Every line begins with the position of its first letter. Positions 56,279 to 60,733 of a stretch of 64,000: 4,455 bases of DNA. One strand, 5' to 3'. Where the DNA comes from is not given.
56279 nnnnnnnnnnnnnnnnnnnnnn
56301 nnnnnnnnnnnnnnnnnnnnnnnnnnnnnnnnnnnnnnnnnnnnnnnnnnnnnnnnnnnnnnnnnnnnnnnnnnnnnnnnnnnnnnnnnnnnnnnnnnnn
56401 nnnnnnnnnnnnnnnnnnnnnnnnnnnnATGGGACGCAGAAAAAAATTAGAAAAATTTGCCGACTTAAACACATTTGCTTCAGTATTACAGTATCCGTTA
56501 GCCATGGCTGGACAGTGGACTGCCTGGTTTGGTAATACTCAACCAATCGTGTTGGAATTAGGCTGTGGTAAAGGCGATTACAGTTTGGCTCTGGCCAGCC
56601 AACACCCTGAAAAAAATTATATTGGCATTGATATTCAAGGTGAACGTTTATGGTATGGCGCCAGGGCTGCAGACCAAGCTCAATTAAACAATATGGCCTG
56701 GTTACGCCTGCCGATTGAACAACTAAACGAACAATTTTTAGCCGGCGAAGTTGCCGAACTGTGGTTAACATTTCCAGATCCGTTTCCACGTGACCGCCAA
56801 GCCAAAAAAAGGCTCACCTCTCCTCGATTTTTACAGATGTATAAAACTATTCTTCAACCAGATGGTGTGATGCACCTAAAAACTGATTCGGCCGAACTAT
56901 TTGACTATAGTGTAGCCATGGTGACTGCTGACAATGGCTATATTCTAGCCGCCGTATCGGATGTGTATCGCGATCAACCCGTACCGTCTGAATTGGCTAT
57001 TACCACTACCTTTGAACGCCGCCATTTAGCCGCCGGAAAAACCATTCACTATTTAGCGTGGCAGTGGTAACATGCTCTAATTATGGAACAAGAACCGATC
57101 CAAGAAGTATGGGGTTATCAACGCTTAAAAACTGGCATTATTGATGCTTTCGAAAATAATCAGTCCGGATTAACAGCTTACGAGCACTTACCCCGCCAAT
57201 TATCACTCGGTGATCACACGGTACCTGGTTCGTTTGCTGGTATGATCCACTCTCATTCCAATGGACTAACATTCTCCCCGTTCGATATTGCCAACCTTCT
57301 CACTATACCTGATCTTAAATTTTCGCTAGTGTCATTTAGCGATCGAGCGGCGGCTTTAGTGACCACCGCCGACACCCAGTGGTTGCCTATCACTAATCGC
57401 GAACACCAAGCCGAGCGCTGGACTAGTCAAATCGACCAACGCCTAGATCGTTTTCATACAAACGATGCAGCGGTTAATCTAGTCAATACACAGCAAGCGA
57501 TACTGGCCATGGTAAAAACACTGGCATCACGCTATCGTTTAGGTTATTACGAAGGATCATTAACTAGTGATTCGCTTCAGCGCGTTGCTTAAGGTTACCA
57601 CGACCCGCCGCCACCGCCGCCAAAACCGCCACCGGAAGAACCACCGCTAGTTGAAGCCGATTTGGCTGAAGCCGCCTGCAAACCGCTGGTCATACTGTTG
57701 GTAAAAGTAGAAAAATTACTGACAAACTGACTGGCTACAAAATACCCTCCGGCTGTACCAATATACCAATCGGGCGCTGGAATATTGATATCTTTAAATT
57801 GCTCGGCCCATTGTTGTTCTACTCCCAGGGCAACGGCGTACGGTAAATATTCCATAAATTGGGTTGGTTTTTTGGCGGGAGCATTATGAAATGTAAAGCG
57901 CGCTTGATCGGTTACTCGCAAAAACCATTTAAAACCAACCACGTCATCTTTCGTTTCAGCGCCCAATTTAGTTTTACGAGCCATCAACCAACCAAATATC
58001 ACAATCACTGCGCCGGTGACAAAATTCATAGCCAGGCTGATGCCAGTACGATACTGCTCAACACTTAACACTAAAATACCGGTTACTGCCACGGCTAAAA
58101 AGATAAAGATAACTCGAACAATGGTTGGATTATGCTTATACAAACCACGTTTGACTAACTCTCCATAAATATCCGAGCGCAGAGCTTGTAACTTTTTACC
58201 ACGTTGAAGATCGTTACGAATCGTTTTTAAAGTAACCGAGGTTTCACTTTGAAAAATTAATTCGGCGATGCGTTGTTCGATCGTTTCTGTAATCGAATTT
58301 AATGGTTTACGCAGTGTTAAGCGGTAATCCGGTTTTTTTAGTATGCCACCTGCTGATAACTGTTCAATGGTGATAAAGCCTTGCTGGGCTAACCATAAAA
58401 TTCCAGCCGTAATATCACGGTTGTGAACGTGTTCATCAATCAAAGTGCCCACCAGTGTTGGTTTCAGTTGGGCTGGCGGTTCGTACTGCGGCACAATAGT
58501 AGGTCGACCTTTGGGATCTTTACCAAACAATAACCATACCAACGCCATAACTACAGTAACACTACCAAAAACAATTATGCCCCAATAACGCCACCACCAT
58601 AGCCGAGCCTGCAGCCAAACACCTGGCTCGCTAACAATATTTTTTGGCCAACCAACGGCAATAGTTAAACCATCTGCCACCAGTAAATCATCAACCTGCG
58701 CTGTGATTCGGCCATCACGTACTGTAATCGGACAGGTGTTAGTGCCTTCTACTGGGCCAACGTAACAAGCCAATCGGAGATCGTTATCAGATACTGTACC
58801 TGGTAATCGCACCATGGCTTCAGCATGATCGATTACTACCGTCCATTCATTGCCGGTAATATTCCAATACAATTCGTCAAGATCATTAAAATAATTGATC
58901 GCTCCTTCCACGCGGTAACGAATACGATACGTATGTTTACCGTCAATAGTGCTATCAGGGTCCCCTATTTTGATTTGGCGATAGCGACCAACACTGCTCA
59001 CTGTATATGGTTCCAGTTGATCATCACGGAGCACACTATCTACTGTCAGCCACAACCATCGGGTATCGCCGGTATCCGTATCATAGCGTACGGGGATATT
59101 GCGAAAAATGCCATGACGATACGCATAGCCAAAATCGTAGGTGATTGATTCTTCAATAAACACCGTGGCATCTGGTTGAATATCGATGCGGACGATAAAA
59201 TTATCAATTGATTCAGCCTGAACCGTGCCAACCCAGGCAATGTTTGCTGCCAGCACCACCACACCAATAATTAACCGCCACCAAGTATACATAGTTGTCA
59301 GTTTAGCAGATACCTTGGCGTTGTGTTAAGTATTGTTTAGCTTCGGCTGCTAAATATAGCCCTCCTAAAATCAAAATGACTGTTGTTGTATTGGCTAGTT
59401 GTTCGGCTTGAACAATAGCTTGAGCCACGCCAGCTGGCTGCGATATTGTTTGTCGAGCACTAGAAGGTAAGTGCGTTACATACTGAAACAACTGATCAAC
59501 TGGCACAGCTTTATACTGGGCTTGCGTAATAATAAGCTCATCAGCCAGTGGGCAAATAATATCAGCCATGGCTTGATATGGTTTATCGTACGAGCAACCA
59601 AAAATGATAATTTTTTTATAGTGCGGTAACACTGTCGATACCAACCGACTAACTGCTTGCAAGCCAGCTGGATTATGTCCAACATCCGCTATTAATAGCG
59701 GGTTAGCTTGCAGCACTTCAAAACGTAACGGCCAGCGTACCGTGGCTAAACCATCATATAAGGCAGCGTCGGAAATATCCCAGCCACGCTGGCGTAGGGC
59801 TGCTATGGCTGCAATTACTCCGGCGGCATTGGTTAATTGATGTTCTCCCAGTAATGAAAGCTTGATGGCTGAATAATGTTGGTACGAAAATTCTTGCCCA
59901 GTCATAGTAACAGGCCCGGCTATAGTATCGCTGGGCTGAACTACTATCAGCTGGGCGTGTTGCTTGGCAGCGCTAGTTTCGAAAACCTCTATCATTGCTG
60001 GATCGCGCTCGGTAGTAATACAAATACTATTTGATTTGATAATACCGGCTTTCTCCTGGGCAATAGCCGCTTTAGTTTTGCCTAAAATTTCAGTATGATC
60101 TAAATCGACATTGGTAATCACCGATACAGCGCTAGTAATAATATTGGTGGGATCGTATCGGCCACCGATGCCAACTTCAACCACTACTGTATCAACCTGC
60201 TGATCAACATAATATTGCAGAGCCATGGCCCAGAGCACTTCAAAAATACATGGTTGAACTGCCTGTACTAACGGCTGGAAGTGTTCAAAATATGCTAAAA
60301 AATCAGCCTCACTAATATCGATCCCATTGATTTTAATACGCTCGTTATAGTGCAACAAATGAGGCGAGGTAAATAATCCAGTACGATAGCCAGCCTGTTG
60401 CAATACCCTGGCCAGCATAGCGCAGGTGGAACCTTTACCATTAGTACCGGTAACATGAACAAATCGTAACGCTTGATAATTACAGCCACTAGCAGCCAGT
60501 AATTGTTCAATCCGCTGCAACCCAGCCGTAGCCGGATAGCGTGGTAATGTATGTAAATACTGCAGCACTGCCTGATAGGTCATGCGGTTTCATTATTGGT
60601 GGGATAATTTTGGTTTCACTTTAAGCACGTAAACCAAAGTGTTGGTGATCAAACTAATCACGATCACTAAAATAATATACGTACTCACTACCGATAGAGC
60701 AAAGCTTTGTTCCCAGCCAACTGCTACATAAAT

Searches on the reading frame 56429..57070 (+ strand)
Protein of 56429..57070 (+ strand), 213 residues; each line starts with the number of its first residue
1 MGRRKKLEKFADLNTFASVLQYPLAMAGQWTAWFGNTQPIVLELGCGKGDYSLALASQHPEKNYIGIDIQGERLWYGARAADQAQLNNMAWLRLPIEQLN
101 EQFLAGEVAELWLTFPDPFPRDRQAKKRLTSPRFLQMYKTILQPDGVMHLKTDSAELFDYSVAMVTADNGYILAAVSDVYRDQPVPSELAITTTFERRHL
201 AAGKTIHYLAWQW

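Call 13: search_protein_families(library=pfam, proteins=[window:56429-57070:+], max_evalue=0.0001)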
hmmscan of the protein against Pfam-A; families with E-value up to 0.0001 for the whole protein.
window:56429-57070:+ (213 aa): 5 families
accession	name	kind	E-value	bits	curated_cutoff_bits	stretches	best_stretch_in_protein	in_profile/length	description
PF02390.23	Methyltransf_4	-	2.6e-34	118.6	24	1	38-207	2-171/173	Putative methyltransferase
PF13847.12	Methyltransf_31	-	3.2e-10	40.3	27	1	41-170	7-127/145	Methyltransferase domain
PF13649.12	Methyltransf_25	-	5.8e-08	33.8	27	1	41-100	1-59/97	Methyltransferase domain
PF24675.1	NpmA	-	7.3e-07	29.1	60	1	29-116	15-105/214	16S rRNA (adenine(1408)-N(1))-methyltransferase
PF08242.18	Methyltransf_12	-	1.5e-06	29.2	30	1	42-103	1-62/98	Methyltransferase domain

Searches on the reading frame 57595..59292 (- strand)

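Call 13: search_protein_families(library=pfam, proteins=[window:57595-59292:-], max_evalue=0.0001)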
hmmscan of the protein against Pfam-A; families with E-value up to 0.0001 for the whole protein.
window:57595-59292:- (565 aa): 2 families
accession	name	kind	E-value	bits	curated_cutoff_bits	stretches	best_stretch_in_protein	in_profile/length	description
PF20990.2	DUF2207_C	-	4.6e-33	115.4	33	1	268-499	2-247/247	Predicted membrane protein (DUF2207) C-terminal domain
PF09972.14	DUF2207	-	4.8e-32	112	24.4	1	28-215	1-172/172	Predicted membrane protein (DUF2207) N-terminal domain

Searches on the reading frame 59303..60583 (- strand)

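Call 13: search_protein_families(library=pfam, proteins=[window:59303-60583:-], max_evalue=0.0001)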
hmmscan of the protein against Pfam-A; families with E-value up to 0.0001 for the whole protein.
window:59303-60583:- (426 aa): 2 families
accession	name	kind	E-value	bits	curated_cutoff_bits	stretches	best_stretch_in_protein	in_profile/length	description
PF08245.18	Mur_ligase_M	-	1.8e-15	57.9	24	1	44-259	1-199/200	Mur ligase middle domain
PF02875.26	Mur_ligase_C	-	1.5e-12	48.9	28.4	1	287-407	2-125/127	Mur ligase, glutamate ligase domain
